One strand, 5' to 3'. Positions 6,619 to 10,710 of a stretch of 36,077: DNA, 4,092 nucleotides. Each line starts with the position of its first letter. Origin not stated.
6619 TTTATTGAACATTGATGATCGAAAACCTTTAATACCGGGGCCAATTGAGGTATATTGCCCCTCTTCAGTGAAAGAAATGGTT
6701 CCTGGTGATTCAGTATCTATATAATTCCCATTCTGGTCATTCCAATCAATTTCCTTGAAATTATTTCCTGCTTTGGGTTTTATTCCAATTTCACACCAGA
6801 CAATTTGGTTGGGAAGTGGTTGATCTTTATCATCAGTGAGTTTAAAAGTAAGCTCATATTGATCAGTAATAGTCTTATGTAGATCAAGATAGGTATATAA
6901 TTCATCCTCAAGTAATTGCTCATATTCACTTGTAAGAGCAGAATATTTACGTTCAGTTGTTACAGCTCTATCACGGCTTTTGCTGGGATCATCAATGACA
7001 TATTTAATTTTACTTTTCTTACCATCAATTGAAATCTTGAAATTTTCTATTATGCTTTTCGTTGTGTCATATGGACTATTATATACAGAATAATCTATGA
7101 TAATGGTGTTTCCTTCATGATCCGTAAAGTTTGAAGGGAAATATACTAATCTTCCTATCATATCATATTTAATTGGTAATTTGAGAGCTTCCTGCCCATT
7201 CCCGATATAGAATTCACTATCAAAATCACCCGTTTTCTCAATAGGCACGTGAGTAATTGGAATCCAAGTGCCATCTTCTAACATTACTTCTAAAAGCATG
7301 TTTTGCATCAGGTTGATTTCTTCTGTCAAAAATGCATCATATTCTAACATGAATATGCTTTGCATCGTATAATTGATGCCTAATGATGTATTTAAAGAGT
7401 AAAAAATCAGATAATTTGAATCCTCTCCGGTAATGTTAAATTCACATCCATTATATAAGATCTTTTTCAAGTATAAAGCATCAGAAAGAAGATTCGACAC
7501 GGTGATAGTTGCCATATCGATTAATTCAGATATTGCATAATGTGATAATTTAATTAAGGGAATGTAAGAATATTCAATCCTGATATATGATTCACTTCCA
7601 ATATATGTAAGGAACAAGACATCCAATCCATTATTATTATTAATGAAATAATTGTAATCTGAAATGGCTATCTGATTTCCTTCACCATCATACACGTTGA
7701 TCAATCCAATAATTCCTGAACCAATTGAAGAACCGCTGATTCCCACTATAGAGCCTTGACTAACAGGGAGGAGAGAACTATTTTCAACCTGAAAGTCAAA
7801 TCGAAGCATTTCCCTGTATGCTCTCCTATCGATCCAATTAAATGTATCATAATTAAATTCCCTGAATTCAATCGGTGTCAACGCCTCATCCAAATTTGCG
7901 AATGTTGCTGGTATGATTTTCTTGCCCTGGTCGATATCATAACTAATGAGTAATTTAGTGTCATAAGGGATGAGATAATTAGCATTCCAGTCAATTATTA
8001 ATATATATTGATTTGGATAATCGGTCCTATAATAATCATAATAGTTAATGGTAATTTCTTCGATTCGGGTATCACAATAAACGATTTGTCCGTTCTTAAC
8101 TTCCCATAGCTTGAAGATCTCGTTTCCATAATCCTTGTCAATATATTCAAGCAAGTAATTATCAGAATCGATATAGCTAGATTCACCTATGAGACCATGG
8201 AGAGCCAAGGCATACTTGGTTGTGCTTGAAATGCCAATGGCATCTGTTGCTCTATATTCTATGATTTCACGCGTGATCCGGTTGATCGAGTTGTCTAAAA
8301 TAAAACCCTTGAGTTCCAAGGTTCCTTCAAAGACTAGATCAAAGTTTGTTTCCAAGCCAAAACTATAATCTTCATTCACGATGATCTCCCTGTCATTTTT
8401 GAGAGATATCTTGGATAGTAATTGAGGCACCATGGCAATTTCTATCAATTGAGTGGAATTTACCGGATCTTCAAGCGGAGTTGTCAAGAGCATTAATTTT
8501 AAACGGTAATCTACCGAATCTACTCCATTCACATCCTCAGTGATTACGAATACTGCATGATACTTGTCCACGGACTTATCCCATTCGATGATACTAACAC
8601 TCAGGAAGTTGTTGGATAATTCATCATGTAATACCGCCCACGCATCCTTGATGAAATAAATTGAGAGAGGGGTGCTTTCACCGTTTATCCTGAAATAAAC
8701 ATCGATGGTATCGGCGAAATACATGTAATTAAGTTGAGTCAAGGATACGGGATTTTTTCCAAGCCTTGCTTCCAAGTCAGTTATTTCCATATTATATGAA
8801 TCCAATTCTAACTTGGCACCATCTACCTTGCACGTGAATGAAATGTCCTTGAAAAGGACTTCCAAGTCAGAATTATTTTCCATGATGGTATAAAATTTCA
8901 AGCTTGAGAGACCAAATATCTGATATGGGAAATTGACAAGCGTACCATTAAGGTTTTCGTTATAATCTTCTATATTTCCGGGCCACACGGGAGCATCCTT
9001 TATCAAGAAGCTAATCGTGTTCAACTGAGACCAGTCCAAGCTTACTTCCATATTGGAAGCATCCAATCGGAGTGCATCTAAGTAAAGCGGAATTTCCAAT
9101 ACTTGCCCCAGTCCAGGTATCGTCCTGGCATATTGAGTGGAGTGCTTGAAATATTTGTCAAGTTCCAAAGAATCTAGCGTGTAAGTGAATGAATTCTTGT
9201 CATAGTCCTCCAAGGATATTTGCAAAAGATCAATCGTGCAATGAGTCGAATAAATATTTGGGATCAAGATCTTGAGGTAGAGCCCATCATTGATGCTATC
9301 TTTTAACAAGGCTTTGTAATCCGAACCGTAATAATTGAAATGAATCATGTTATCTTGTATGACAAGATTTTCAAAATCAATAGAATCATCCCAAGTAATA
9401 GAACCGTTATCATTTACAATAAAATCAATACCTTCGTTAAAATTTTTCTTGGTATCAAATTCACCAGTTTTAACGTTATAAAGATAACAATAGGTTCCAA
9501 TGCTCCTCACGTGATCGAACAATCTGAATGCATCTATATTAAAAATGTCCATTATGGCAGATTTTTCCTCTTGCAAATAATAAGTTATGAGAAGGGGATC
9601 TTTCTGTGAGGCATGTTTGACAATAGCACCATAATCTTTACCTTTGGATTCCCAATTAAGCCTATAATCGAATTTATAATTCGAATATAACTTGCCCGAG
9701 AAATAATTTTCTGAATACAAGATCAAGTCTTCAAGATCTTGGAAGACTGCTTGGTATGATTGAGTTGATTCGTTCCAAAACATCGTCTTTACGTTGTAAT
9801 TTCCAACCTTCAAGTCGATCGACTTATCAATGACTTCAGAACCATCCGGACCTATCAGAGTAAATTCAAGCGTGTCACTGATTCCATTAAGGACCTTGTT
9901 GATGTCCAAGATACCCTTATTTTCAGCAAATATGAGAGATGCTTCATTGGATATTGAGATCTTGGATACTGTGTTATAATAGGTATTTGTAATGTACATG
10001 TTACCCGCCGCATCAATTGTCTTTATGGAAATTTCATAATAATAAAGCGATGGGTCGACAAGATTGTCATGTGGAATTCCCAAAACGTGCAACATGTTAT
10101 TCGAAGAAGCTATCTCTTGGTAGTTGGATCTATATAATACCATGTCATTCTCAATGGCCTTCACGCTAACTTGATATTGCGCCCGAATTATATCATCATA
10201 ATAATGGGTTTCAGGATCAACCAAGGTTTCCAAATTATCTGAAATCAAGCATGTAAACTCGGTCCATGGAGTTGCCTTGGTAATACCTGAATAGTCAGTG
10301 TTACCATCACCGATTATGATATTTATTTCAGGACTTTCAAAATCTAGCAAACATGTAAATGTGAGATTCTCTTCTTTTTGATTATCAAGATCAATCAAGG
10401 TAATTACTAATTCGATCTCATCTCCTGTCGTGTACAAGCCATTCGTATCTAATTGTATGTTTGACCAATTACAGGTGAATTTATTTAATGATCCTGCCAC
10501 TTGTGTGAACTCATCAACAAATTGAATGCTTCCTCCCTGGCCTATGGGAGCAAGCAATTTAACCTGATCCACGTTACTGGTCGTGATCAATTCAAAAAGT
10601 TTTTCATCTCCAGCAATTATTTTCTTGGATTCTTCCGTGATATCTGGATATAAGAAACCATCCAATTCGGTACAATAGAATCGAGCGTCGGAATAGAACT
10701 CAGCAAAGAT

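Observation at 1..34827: One uninterrupted >=34.8-kb ORF (>=11,609 codons) missing from the supplied ORF track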

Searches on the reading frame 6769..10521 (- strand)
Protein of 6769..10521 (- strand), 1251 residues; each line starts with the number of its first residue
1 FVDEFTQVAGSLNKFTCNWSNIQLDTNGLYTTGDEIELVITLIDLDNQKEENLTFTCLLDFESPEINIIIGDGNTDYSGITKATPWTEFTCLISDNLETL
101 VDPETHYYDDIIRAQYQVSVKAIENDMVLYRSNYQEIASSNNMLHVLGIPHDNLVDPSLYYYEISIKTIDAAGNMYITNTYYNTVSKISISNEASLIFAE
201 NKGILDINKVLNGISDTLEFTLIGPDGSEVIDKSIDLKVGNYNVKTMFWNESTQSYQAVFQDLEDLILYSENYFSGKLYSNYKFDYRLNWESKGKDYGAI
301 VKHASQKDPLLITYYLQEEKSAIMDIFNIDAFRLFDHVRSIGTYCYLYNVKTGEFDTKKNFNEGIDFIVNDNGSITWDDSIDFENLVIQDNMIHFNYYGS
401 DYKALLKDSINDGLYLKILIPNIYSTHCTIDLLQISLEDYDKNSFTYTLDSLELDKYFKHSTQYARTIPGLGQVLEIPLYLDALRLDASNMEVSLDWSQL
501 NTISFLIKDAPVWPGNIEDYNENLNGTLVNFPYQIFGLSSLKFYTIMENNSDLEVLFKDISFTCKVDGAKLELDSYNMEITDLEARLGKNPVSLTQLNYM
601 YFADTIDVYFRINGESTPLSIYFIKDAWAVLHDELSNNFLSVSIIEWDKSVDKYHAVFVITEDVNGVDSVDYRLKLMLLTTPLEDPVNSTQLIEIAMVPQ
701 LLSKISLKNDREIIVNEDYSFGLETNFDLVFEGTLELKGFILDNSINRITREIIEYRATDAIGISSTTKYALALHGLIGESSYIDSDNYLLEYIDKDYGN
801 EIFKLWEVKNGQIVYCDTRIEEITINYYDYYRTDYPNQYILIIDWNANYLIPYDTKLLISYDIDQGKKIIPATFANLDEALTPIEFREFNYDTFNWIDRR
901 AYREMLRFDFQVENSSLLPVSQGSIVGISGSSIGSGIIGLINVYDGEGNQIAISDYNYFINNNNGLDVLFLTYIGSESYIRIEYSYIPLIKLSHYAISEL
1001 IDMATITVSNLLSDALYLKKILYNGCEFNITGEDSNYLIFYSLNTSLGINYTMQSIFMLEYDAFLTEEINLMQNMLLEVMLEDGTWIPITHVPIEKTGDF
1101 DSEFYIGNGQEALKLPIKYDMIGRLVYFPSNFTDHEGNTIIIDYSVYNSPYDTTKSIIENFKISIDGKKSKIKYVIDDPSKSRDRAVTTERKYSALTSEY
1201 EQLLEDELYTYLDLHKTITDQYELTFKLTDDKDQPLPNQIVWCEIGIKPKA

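Call 38: find_related_loci(query=A2, collection=genome_contigs, flank=10000)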
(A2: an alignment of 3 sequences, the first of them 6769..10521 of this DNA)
Query A2 (1251 aa) in genome_contigs; peptide patterns used: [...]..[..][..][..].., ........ (x = any residue, [..] = any of these).
56 stretches matched a pattern; 2 encode a relative of the query (tblastn E <= 1e-3); 2 distinct loci.
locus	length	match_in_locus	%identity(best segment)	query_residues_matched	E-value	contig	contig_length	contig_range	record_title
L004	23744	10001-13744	43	2-1251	0e+0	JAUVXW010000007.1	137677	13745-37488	MAG: Promethearchaeota archaeon isolate CSMAG_1226 CSMAG_1226_k141_45021_length_137677_cov_19.0501, whole genome shotgun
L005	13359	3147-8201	46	2-1251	2e-162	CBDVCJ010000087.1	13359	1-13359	MAG TPA_asm: uncultured Thermoplasmata archaeon isolate SRR22302367_concoct_193 genome assembly, contig: ERZ26661968.224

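Call 42: find_homologous_proteins(query=A3, max_evalue=0.001)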
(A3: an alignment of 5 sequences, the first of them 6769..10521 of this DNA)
Query A3 (5 sequences) (1251 aa, profile of the alignment): 5 proteins with E <= 0.001 among 8000 candidates.
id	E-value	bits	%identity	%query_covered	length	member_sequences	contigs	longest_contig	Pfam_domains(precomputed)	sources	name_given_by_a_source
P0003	0.0e+0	1533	44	79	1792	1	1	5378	-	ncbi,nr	ncbi:MAG: hypothetical protein HWN66_19435, partial [Candidatus Helarchaeota archaeon]|nr:hypothetic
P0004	3.6e-248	845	40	54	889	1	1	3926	-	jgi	-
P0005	5.8e-248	844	44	46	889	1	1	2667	-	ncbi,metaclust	ncbi:hypothetical protein LCGC14_1811320, partial [marine sediment metagenome]|metaclust:status=acti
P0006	8.0e-227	774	45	37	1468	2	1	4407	-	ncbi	ncbi:hypothetical protein LCGC14_1372650, partial [marine sediment metagenome]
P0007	6.1e-206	705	43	38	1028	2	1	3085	-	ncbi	ncbi:MAG: hypothetical protein ACW99Q_18490, partial [Candidatus Kariarchaeaceae archaeon]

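Call 48: find_encoding_contigs(protein=P0003, flank=10000, max_places=3)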
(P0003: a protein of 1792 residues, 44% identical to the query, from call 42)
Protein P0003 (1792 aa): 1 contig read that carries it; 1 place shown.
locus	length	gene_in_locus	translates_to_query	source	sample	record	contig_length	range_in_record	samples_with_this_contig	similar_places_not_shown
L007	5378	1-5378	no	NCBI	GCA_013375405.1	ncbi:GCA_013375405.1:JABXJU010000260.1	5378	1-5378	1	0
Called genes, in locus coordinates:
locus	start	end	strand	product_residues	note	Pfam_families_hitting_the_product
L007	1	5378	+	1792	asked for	?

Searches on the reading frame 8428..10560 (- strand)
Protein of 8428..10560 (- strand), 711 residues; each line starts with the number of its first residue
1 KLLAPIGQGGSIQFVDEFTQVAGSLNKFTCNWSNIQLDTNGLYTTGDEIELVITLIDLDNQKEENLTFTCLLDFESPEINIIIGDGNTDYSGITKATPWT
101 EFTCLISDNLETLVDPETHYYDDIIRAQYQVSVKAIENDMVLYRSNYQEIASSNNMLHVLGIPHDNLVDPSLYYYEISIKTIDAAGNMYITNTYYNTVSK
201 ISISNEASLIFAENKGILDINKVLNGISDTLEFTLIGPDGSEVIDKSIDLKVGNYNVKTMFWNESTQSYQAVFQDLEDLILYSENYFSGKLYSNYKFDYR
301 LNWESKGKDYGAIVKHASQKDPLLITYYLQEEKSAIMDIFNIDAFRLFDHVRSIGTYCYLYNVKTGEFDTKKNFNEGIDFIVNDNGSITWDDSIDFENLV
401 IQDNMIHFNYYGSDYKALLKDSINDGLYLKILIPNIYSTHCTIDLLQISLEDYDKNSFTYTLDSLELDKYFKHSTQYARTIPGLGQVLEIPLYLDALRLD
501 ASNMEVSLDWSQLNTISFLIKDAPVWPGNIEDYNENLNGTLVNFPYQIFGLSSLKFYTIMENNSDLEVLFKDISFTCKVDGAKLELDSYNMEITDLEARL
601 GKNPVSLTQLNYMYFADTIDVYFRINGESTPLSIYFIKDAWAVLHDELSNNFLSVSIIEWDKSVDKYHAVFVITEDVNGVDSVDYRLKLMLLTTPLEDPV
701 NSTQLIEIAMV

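Call 74: predict_structure(alignment_id=A5)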
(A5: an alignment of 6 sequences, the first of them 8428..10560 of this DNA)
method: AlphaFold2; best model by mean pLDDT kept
length: 711 residues; sequences in the alignment: 6
mean_pLDDT: 46.4   pTM: 0.33
mean pLDDT of the five models: 46.4, 45.7, 40.1, 39.2, 38.4
residues with pLDDT >= 90: 0; 70-90: 59; 50-70: 231; < 50: 421
segments of 3 or more residues with pLDDT < 50: 1-4, 6-12, 45-48, 56-75, 85-125, 151-329, 350-353, 413-425, 435-440, 473-477, 479-486, 497-505, 523-590, 633-639, 679-683, 687-711
pLDDT, mean of each block of 10 residues (from residue 1): 31 52 55 55 49 48 46 47 49 35 29 29 45 52 55 39 45 47 38 30 26 29 32 32 35 29 30 35 28 24 26 28 43 67 60 61 59 76 73 74 68 44 48 50 62 66 61 49 47 52 48 55 38 33 39 43 35 31 33 63 65 59 70 47 53 58 77 55 46 30 26 27
secondary structure, 60 per line:
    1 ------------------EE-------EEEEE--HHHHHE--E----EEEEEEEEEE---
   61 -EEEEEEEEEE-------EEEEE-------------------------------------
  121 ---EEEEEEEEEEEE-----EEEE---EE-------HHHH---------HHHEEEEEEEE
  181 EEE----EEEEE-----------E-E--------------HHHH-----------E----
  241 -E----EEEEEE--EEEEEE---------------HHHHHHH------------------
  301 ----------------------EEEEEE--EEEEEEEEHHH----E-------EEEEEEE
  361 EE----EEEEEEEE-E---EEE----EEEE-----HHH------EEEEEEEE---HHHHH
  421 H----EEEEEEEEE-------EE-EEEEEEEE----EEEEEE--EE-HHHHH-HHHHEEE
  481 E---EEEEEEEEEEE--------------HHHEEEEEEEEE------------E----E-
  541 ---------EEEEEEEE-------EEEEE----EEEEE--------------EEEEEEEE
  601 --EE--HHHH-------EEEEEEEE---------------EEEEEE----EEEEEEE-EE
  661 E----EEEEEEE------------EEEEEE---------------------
elements in order (helices of 4 or more, strands of 3 or more residues): E28-32 H35-39 E48-57 E62-71 E79-83 E124-135 E141-144 H157-160 E173-183 E188-192 H221-224 E247-252 E255-260 H276-282 E323-328 E331-338 E354-362 E367-374 E380-382 E387-390 E405-412 H416-421 E426-434 E445-452 E457-462 H468-472 H474-477 E478-481 E485-495 E513-521 E550-557 E565-569 E574-578 E593-600 H607-610 E618-625 E641-646 E651-657 E659-661 E666-672 E685-690
